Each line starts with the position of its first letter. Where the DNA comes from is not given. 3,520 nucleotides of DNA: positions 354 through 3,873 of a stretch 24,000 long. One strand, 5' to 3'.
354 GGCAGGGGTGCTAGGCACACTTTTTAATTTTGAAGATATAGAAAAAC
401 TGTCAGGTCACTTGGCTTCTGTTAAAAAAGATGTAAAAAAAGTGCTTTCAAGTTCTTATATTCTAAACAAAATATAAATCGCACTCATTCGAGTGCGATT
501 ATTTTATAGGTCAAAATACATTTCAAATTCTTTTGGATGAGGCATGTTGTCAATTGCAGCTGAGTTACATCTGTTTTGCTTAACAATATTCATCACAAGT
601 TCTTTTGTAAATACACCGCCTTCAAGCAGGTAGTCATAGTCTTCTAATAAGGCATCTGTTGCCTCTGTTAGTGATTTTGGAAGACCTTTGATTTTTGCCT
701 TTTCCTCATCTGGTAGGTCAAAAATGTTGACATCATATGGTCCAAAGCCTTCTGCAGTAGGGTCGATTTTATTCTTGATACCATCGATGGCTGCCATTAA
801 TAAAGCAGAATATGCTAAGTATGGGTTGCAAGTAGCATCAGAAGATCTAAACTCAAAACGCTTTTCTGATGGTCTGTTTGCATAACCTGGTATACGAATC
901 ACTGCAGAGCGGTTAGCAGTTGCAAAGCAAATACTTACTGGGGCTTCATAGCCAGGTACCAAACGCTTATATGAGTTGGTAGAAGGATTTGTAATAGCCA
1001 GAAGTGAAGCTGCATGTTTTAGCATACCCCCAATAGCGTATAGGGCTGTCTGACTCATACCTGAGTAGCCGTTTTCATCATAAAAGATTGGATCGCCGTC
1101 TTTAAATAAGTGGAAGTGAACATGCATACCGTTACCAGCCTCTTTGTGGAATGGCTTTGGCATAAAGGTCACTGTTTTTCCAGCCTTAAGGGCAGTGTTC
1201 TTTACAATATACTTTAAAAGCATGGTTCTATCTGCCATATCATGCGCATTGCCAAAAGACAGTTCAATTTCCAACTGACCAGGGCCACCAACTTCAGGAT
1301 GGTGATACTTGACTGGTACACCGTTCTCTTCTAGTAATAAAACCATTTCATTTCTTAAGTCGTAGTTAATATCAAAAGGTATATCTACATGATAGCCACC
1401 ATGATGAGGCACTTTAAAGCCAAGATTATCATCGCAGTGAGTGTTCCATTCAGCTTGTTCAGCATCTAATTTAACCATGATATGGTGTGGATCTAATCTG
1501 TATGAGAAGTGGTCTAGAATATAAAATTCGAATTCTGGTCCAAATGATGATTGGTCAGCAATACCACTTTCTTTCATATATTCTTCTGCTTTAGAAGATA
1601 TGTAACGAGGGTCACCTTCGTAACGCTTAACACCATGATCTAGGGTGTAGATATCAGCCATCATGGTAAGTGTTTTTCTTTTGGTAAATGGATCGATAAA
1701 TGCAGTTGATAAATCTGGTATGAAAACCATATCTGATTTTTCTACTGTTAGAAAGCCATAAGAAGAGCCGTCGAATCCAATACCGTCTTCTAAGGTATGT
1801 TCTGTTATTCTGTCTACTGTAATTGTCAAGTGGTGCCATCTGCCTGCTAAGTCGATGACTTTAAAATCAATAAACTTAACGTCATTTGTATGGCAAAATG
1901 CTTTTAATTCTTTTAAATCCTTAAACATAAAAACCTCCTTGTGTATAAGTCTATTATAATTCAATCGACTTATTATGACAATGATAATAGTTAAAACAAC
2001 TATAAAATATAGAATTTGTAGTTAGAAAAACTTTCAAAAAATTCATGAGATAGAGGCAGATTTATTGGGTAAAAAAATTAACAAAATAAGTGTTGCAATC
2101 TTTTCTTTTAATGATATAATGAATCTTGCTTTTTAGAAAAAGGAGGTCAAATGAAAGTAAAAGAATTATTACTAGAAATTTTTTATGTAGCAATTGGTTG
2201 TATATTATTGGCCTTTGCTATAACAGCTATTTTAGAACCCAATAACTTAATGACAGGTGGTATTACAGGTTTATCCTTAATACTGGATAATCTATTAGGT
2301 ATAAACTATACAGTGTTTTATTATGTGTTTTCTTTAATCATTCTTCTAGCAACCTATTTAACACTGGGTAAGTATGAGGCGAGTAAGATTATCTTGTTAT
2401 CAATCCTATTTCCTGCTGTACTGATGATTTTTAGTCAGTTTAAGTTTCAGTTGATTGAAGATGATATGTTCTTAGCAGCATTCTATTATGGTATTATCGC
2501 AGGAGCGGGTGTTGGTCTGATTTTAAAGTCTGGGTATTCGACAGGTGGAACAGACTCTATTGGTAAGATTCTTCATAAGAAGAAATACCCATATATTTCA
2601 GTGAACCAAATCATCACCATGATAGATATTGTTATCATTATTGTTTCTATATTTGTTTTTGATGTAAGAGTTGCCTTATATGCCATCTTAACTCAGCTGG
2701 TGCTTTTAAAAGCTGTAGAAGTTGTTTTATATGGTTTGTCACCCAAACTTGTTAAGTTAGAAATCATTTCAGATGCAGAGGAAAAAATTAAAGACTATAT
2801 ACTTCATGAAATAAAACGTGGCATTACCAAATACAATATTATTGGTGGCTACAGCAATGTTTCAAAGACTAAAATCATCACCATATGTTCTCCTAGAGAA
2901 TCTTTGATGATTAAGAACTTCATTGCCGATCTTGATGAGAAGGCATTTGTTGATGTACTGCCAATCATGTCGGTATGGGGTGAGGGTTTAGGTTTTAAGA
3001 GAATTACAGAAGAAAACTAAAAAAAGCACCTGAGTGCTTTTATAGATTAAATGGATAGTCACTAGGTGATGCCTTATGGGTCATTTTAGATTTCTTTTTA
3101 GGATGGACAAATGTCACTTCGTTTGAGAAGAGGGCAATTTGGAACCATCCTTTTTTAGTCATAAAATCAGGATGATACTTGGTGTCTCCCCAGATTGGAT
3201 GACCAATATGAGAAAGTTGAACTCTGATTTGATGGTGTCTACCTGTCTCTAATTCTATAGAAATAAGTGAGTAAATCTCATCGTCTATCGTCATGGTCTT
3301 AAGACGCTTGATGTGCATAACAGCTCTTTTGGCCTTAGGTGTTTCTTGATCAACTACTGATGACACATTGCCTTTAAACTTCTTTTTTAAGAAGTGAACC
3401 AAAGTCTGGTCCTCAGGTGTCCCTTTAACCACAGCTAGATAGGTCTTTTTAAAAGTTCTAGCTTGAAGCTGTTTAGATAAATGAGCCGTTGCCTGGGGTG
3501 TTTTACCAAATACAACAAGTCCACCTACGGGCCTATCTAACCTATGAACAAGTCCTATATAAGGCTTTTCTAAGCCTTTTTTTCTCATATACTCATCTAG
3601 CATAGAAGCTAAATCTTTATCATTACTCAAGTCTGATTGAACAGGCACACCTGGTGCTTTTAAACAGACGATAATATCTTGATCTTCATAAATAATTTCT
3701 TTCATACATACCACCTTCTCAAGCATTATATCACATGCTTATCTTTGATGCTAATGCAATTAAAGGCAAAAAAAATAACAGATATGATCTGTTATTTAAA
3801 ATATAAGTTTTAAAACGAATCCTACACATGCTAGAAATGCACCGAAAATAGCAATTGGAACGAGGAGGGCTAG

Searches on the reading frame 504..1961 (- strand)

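Call 42: search_protein_families(library=pfam, proteins=[window:504-1961:-], max_evalue=0.001)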
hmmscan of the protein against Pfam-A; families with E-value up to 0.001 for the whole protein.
window:504-1961:- (485 aa): 2 families
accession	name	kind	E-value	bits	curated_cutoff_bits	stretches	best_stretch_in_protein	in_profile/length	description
PF00120.29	Gln-synt_C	-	2.3e-108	362.8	24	1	116-482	2-344/344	Glutamine synthetase, catalytic domain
PF03951.24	Gln-synt_N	-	4.1e-28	97.2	33.4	1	27-106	1-81/82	Glutamine synthetase, beta-Grasp domain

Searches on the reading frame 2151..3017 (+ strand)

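Call 42: search_protein_families(library=pfam, proteins=[window:2151-3017:+], max_evalue=0.001)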
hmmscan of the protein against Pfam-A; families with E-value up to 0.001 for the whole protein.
window:2151-3017:+ (289 aa): 2 families
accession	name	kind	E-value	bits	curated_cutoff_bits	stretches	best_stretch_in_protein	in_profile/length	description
PF02588.21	YitT_membrane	-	5.3e-46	157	24.3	1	10-217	2-204/205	Uncharacterised 5xTM membrane BCR, YitT family COG1284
PF10035.14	DUF2179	-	3.5e-11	43.2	22.8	1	223-277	1-55/55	Uncharacterized protein conserved in bacteria (DUF2179)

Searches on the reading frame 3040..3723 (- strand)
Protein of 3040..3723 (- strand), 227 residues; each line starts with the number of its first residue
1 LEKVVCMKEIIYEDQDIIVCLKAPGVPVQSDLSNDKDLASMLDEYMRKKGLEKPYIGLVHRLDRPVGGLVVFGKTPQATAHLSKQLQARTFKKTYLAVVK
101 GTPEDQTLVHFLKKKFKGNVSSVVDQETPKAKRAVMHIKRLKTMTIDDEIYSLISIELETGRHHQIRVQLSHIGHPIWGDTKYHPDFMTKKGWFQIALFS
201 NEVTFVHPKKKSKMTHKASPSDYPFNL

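Call 21: search_protein_families(library=ncbifam, proteins=[window:3040-3723:-], max_evalue=0.001)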
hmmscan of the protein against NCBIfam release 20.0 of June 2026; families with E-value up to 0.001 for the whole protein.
window:3040-3723:- (227 aa): 7 families
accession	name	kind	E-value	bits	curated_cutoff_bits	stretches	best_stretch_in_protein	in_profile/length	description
TIGR00005.1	rluA_subfam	subfamily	9.5e-44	149.9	192.7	1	8-218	73-284/298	RluA family pseudouridine synthase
NF008321.0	PRK11112.1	equivalog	5.5e-27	94.7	328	1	7-219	1-222/257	tRNA pseudouridine(65) synthase TruC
NF008385.0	PRK11180.1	equivalog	1.3e-23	83.9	351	1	9-184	85-254/325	23S rRNA pseudouridine(1911/1915/1917) synthase RluD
TIGR01621.1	RluA-like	hypoth_equivalog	3.4e-20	72.2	222.3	1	8-185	2-167/217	TIGR01621 family pseudouridine synthase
NF008249.0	PRK11025.1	equivalog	4.4e-20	71.8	378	1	1-218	85-300/317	23S rRNA pseudouridine(955/2504/2580) synthase RluC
NF007543.0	PRK10158.1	equivalog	9.2e-18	64.7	286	1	9-221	15-217/219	bifunctional tRNA pseudouridine(32) synthase/23S rRNA pseudouridine(746) synthase RluA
TIGR00093.1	TIGR00093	subfamily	5.7e-06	26.2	109.3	1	40-177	17-135/161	pseudouridine synthase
